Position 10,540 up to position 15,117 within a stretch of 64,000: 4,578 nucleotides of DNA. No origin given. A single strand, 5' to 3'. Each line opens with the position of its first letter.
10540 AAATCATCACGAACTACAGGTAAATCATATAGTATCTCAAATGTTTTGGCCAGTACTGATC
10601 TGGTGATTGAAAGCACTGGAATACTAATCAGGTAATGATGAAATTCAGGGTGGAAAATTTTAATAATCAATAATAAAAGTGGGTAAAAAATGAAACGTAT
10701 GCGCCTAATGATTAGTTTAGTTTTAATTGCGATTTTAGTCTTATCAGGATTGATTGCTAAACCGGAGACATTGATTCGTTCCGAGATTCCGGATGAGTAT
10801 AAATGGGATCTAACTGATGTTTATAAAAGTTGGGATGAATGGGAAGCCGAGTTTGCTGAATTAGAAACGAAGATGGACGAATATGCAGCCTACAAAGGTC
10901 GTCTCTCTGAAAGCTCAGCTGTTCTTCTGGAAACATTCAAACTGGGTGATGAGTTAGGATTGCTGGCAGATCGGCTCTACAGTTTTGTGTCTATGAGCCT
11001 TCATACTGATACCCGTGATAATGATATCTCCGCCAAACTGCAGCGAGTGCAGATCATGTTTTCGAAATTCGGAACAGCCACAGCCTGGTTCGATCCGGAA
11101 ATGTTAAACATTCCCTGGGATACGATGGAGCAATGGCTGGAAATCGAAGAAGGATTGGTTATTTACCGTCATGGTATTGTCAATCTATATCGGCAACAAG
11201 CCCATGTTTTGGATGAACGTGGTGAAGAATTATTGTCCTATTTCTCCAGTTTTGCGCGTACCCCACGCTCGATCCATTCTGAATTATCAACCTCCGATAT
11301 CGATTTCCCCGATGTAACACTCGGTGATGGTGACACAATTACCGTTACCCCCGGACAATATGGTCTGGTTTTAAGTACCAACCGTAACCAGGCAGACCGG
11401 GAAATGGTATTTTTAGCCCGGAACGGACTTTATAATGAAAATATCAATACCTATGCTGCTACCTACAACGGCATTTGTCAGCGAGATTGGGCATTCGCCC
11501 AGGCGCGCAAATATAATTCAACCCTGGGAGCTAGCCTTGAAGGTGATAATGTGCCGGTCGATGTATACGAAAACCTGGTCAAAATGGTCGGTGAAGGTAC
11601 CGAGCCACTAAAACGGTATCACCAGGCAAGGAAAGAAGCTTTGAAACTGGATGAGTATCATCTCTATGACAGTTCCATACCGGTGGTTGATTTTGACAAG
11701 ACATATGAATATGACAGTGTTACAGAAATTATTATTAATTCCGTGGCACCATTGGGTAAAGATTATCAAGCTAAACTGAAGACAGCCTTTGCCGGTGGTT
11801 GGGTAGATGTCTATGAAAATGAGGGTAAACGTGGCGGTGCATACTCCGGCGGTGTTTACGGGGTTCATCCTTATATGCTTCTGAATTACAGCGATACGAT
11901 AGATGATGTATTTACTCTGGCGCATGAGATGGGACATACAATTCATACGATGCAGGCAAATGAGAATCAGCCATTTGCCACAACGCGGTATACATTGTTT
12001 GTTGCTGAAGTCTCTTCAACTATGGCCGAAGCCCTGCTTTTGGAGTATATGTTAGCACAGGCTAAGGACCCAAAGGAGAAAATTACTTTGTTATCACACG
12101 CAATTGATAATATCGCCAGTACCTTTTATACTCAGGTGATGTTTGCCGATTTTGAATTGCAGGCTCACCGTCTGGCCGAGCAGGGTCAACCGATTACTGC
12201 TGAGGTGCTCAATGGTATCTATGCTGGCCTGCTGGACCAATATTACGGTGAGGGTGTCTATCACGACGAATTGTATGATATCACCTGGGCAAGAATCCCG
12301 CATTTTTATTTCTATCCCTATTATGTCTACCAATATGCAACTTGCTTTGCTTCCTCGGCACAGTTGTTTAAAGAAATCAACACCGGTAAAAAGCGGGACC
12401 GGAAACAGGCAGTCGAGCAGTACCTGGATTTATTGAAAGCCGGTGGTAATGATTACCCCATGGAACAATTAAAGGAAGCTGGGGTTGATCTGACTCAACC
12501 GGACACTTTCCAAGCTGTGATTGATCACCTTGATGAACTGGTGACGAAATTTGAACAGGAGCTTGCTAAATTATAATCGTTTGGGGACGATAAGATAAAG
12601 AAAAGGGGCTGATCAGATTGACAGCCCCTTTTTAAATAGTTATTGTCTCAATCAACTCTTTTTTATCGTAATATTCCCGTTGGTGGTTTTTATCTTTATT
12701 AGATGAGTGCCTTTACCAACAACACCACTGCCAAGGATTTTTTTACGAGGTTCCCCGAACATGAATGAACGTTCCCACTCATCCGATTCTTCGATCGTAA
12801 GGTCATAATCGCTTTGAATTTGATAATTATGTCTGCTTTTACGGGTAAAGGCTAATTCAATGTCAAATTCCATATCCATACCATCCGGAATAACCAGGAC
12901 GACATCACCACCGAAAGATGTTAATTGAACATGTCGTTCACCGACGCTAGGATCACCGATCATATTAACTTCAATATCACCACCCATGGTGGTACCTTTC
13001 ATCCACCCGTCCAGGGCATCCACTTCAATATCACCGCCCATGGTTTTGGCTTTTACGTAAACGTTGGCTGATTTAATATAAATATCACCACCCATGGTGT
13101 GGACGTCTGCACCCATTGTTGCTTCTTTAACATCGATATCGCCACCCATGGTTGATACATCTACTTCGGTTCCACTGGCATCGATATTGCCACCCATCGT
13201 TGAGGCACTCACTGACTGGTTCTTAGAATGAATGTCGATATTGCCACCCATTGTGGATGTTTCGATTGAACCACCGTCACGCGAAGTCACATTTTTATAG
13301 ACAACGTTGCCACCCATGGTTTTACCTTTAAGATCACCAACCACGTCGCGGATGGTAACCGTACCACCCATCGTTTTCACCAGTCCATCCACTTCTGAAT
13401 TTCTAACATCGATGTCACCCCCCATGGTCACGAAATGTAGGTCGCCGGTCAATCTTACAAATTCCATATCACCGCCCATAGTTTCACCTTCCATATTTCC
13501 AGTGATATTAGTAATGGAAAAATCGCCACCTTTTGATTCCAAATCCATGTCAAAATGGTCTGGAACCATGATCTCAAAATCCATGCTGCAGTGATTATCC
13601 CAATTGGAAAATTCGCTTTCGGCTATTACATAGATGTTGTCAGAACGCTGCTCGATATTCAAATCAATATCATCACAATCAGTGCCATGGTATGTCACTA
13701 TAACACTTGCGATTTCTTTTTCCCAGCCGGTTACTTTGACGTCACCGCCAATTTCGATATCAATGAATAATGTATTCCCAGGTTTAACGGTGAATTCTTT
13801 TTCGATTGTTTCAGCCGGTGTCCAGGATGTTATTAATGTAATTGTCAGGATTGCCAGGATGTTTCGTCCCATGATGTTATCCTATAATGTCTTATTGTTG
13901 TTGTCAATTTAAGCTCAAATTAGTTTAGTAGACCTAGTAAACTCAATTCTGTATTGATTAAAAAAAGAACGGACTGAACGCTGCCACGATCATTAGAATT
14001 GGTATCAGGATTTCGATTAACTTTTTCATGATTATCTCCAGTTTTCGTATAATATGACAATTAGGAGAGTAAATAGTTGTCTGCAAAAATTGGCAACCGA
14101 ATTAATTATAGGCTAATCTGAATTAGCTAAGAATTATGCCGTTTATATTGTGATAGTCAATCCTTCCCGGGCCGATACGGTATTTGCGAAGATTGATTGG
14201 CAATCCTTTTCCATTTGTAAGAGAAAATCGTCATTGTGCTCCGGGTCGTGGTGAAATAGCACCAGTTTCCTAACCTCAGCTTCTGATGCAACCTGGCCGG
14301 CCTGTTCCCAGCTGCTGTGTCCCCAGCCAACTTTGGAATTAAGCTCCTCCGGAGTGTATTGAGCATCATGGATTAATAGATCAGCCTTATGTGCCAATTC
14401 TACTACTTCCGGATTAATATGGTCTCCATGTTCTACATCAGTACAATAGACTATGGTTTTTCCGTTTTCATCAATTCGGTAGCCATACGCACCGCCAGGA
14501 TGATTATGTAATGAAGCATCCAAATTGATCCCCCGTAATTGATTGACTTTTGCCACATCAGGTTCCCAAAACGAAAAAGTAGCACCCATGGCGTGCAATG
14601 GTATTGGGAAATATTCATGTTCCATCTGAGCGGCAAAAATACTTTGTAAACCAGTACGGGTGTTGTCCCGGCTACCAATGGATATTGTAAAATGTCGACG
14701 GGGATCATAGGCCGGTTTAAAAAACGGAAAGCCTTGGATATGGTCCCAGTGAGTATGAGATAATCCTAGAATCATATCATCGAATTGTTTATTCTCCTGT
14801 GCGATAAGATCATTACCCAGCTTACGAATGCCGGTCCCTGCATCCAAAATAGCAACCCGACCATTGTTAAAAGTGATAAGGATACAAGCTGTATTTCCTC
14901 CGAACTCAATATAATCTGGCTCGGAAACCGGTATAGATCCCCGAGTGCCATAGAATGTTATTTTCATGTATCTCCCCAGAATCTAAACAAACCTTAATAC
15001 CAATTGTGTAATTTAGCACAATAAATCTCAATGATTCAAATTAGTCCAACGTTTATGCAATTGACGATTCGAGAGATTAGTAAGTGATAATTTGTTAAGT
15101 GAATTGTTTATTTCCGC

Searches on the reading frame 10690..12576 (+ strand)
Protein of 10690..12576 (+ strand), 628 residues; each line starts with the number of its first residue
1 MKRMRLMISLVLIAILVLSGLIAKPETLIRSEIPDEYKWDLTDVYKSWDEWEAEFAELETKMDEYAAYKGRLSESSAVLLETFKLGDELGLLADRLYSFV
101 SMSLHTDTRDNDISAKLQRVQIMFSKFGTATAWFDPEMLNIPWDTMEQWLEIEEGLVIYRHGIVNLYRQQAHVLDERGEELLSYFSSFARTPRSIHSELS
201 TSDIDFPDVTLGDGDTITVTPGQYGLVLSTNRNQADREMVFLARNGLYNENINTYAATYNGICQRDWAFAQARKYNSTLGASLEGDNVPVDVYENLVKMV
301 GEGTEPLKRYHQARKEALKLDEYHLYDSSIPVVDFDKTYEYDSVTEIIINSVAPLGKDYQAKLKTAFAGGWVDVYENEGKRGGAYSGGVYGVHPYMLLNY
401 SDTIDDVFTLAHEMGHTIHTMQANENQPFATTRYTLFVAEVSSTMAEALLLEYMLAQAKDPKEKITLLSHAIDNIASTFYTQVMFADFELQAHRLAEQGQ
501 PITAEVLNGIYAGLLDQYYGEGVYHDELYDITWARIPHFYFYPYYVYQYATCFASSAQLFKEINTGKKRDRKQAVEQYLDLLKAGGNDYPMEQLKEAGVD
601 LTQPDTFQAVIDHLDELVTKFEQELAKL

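Call 19: search_protein_families(library=pfam, proteins=[window:10690-12576:+], max_evalue=0.0001)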
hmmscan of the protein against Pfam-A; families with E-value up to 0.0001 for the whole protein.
window:10690-12576:+ (628 aa): 2 families
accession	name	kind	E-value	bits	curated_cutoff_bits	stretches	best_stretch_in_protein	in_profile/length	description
PF01432.26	Peptidase_M3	-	8.7e-68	230.1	27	1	228-609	2-453/457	Peptidase family M3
PF08439.15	Peptidase_M3_N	-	2.2e-14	53.9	25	1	137-206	1-70/70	Oligopeptidase F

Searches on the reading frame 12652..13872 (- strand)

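Call 20: search_protein_families(library=pfam, proteins=[window:12652-13872:-], max_evalue=0.0001)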
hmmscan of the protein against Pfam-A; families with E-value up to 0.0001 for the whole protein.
window:12652-13872:- (406 aa): 0 families

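Call 58: search_protein_families(library=ncbifam, proteins=[window:12652-13872:-], max_evalue=0.00001)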
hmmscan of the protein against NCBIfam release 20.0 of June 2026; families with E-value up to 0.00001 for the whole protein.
window:12652-13872:- (406 aa): 1 family
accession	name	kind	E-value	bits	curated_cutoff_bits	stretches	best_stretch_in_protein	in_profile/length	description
NF049997.1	LiaG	equivalog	8.3e-08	31.8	285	0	220-403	119-286/286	LiaG family protein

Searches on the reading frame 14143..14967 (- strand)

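Call 20: search_protein_families(library=pfam, proteins=[window:14143-14967:-], max_evalue=0.0001)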
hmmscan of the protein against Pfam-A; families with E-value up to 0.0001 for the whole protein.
window:14143-14967:- (274 aa): 2 families
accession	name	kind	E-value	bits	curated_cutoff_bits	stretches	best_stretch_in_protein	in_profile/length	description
PF12706.13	Lactamase_B_2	-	2.6e-20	73.3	27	1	64-240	32-200/200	Beta-lactamase superfamily domain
PF00753.33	Lactamase_B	-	3.1e-06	27.7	22.7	1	24-90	4-70/196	Metallo-beta-lactamase superfamily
